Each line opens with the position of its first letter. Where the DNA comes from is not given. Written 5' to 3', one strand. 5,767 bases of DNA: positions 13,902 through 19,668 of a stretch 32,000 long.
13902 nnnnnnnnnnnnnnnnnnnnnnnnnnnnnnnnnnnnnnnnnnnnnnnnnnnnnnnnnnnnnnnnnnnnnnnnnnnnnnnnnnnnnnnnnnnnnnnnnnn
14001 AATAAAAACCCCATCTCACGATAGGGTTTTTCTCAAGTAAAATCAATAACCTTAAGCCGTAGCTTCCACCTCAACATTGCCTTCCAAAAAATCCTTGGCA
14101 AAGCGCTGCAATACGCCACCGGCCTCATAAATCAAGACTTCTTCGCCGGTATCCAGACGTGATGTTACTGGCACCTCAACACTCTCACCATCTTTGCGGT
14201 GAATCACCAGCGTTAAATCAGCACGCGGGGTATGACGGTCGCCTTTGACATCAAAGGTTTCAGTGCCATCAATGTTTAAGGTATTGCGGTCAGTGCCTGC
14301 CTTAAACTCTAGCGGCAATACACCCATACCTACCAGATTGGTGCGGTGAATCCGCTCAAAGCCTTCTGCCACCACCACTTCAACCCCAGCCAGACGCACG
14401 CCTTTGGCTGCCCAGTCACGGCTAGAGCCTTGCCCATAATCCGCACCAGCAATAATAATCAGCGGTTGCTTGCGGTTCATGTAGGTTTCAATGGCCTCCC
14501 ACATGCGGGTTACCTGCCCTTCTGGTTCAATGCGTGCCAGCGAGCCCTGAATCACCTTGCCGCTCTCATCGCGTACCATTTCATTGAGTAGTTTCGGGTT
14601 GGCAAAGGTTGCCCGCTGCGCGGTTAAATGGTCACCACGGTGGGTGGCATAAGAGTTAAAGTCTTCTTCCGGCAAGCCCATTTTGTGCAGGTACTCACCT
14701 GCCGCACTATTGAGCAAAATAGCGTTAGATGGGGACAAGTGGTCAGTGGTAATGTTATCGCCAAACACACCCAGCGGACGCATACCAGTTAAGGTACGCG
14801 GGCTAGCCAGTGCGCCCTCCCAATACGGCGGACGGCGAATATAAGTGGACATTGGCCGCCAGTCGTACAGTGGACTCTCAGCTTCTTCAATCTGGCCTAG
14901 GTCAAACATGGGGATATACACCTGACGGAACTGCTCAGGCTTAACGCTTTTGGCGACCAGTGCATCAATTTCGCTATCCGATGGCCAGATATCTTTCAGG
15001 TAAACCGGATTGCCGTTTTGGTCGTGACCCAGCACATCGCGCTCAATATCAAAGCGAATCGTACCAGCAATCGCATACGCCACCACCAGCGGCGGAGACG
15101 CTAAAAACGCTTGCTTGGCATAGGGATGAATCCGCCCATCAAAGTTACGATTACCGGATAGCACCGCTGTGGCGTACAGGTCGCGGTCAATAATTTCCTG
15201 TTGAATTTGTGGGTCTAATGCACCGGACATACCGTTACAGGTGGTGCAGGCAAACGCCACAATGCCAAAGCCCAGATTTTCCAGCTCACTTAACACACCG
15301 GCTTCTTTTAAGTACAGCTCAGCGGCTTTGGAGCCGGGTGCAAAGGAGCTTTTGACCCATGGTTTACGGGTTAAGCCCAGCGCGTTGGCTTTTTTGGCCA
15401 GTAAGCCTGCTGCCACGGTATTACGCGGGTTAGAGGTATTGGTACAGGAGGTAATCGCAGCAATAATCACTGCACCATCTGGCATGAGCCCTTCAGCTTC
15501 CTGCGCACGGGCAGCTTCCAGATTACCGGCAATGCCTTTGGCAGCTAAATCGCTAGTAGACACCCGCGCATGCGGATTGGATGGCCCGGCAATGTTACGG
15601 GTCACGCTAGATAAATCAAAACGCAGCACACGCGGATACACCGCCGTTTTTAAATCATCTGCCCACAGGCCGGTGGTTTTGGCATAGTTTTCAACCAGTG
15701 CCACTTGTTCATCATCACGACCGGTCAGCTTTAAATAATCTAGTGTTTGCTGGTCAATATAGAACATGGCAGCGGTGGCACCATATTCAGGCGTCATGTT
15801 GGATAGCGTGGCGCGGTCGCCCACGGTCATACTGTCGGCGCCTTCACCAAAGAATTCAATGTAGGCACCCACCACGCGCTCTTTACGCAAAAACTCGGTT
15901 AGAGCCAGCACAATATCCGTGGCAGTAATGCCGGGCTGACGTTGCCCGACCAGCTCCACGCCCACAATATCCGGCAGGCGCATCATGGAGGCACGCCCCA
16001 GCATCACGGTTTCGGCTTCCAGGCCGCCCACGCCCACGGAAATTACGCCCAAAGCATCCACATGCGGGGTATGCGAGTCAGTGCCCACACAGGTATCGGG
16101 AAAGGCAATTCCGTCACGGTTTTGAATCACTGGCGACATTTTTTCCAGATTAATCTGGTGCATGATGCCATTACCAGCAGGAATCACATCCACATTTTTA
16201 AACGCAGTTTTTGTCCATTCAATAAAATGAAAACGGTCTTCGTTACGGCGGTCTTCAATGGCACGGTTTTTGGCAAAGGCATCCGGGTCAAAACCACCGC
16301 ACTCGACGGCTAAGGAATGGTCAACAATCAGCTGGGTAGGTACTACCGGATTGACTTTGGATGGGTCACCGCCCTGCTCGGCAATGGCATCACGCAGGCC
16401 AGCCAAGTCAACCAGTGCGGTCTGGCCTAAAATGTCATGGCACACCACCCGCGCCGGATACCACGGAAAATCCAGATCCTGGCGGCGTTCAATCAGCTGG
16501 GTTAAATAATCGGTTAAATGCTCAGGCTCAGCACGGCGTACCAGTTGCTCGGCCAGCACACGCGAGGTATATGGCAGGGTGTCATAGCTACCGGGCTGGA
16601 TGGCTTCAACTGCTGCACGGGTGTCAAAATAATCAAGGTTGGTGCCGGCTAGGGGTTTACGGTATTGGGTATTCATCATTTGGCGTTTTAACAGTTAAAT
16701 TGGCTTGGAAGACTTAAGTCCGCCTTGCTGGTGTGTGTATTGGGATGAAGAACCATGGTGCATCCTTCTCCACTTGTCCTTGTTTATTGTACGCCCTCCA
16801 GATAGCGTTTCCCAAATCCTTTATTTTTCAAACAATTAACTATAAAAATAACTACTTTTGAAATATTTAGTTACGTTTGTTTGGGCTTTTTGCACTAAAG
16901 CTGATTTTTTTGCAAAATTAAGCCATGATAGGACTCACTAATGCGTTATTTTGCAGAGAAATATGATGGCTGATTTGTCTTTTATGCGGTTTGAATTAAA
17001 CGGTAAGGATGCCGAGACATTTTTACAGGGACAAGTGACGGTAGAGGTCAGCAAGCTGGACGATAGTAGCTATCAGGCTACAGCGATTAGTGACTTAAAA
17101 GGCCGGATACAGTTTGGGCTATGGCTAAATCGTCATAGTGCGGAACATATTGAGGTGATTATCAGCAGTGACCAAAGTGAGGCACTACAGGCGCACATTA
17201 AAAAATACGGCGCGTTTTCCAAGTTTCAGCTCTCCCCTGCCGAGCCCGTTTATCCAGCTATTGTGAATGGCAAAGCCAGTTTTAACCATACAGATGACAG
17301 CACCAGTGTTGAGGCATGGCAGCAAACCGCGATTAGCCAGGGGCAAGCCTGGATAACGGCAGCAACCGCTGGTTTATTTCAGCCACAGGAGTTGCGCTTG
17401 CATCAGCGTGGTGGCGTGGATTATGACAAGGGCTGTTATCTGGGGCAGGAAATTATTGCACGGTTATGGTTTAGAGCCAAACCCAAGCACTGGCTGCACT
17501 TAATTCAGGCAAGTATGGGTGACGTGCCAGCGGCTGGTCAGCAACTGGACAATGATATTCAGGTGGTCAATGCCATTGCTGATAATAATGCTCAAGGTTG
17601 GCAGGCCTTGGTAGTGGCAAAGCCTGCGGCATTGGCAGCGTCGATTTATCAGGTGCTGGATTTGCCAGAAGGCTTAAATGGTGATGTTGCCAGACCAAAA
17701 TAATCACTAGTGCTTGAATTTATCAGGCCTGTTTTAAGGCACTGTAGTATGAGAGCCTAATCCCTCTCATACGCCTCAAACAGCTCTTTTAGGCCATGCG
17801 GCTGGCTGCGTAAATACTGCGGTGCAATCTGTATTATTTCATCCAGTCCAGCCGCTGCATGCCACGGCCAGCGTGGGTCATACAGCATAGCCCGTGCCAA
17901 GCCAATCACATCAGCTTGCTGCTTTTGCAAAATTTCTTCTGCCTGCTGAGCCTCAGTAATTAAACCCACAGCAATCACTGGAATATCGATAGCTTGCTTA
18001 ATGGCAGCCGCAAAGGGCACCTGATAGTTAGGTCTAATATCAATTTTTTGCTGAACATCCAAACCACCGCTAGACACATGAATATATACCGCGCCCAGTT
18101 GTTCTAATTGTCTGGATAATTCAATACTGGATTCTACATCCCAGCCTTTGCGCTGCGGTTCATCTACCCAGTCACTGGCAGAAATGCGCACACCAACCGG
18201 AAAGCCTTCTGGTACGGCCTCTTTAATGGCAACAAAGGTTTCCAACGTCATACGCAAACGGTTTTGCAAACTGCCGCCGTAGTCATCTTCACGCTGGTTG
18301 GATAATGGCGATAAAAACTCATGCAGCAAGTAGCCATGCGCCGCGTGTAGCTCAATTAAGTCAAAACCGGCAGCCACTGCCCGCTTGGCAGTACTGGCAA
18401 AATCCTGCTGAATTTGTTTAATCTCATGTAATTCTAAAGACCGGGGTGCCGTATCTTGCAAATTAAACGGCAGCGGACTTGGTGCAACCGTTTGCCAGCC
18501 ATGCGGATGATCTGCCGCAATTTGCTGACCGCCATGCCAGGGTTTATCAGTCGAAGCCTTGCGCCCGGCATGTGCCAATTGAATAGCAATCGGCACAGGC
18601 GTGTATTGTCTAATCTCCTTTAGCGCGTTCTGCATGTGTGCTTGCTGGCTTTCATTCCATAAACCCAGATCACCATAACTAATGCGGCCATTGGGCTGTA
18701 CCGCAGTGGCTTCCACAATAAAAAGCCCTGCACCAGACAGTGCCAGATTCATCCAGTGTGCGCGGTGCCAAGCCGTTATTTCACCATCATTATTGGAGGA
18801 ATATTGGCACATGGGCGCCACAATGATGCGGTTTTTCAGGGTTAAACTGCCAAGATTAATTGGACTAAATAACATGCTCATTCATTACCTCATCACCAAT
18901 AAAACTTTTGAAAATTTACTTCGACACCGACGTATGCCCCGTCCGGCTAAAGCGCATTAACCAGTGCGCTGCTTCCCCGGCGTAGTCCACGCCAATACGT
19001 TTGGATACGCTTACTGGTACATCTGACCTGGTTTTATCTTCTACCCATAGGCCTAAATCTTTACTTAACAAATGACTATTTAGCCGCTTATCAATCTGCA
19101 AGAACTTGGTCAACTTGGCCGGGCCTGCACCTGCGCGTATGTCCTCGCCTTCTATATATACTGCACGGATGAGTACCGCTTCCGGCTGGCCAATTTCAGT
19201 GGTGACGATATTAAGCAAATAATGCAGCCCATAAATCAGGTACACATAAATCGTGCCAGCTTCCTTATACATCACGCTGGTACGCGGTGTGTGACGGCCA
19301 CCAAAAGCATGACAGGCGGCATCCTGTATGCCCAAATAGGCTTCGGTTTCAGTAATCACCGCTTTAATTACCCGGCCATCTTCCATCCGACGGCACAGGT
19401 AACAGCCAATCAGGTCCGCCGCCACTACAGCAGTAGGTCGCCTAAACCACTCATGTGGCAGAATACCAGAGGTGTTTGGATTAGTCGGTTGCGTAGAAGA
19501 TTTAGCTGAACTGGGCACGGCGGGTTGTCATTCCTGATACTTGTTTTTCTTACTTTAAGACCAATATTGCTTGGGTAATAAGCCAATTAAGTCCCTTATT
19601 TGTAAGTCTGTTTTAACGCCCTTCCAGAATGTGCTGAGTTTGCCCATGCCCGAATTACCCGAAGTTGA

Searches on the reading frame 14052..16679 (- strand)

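Call 49: search_protein_families(library=pfam, proteins=[window:14052-16679:-], max_evalue=0.001)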
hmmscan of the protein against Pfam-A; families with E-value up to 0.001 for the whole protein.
window:14052-16679:- (875 aa): 2 families
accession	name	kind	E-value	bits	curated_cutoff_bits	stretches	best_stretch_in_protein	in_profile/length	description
PF00330.25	Aconitase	-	3.4e-133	445.4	28.7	1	67-539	13-463/463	Aconitase family (aconitate hydratase)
PF00694.25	Aconitase_C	-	1.2e-28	100.5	22.8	1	662-794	3-130/131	Aconitase C-terminal domain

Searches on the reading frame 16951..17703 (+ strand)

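Call 49: search_protein_families(library=pfam, proteins=[window:16951-17703:+], max_evalue=0.001)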
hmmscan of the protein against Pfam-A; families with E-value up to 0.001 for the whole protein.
window:16951-17703:+ (250 aa): 1 family
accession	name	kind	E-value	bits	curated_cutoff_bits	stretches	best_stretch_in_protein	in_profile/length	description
PF01571.26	GCV_T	-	1.7e-05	24.7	25.6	1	7-86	43-123/255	Aminomethyltransferase folate-binding domain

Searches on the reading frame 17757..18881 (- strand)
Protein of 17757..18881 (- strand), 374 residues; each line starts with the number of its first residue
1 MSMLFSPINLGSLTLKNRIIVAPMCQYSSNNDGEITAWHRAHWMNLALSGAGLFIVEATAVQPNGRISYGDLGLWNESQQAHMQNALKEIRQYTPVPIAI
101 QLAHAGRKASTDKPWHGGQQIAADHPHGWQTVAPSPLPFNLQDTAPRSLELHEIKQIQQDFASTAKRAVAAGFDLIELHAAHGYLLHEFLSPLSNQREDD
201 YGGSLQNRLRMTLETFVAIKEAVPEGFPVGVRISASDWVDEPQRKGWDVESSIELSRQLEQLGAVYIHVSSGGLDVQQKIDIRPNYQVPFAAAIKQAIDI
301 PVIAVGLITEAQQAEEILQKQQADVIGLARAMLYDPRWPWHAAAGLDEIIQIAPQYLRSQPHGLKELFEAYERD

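Call 49: search_protein_families(library=pfam, proteins=[window:17757-18881:-], max_evalue=0.001)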
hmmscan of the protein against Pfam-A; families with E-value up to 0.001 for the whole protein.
window:17757-18881:- (374 aa): 2 families
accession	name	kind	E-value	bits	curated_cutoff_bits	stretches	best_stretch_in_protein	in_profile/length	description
PF00724.26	Oxidored_FMN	-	4.4e-73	246.9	27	1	4-346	2-339/342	NADH:flavin oxidoreductase / NADH oxidase family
PF01207.24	Dus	-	4.1e-06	26.6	20.4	1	200-337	98-222/311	Dihydrouridine synthase (Dus)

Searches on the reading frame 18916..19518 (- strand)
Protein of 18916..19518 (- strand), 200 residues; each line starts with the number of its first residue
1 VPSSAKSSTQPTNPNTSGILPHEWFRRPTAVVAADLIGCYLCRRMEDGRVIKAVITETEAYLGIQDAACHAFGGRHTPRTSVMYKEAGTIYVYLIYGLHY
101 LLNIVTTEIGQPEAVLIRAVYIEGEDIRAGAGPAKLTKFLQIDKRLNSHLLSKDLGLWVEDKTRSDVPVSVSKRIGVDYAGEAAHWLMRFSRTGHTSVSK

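Call 50: search_protein_families(library=pfam, proteins=[window:18916-19518:-], max_evalue=0.001)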
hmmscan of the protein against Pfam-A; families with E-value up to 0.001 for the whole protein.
window:18916-19518:- (200 aa): 1 family
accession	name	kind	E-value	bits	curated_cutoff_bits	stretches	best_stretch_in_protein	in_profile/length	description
PF02245.21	Pur_DNA_glyco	-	5.7e-49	166.4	27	1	24-194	2-179/181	Methylpurine-DNA glycosylase (MPG)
